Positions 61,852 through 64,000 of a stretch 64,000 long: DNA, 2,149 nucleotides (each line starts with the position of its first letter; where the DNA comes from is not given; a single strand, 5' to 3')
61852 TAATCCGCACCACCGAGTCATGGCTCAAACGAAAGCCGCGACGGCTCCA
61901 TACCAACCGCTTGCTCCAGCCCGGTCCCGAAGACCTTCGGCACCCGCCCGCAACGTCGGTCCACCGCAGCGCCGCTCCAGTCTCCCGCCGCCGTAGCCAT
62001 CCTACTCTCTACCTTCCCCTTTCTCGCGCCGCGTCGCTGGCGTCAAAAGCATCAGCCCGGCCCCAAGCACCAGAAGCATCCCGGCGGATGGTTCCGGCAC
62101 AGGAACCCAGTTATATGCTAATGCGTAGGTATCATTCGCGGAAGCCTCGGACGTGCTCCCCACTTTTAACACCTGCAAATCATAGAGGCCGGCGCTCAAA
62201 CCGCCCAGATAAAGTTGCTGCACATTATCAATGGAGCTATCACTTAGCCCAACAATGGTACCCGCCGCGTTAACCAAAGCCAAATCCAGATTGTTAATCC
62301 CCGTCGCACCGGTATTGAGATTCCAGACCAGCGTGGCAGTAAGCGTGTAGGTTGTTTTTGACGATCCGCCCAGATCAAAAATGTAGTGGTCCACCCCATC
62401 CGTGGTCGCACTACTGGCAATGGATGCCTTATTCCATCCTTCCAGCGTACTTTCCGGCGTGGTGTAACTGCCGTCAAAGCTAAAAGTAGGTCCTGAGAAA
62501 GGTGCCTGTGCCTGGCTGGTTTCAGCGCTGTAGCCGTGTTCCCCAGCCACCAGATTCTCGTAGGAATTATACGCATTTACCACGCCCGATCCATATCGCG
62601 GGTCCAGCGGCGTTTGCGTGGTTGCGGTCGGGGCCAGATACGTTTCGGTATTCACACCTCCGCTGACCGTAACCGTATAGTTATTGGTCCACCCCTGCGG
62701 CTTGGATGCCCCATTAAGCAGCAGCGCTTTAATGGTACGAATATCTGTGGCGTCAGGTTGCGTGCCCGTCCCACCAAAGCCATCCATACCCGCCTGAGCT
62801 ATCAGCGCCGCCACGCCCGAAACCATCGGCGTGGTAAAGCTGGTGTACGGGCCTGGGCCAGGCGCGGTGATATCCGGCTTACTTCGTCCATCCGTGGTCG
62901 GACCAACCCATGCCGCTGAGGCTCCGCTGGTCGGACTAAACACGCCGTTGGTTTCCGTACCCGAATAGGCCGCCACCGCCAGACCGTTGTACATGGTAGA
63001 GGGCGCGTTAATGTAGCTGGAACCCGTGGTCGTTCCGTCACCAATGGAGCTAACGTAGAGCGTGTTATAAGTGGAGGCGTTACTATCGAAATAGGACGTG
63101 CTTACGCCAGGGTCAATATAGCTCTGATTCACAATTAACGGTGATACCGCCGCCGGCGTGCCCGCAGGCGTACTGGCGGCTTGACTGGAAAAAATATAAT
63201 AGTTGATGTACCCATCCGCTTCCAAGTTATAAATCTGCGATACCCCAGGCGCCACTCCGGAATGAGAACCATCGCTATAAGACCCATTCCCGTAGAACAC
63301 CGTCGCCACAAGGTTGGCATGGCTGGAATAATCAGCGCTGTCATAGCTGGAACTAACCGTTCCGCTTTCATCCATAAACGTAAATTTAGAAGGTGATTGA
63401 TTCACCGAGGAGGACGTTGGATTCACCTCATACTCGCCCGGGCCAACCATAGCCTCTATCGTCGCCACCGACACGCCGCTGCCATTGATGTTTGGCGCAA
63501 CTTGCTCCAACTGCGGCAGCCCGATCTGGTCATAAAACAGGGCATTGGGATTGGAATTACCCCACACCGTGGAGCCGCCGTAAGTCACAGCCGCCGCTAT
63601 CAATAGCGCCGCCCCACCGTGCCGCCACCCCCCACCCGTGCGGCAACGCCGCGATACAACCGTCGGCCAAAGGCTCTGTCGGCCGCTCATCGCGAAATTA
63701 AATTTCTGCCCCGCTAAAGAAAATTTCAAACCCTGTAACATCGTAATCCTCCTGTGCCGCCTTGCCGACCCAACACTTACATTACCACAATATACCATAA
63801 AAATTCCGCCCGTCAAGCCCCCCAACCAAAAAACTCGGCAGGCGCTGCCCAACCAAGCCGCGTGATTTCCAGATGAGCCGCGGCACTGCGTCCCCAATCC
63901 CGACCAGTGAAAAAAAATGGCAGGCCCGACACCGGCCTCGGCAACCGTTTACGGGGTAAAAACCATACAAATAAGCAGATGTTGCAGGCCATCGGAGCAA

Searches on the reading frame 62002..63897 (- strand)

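Call 13: search_protein_families(library=pfam, proteins=[window:62002-63897:-], max_evalue=0.01)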
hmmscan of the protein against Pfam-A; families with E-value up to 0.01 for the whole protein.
window:62002-63897:- (631 aa): 0 families

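Call 77: search_protein_families(library=ncbifam, proteins=[window:62002-63897:-], max_evalue=0.01)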
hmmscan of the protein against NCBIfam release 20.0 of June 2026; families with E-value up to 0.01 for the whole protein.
window:62002-63897:- (631 aa): 2 families
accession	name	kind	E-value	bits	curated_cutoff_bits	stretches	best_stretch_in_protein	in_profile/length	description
NF038126.1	PEP_CTERM_FxDxF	subfamily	3.3e-08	33.9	50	1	487-616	31-158/165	FxDxF family PEP-CTERM protein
NF038129.1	PEP_NF038129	equivalog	0.00013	21.9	65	1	560-624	130-193/194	NF038129 family PEP-CTERM protein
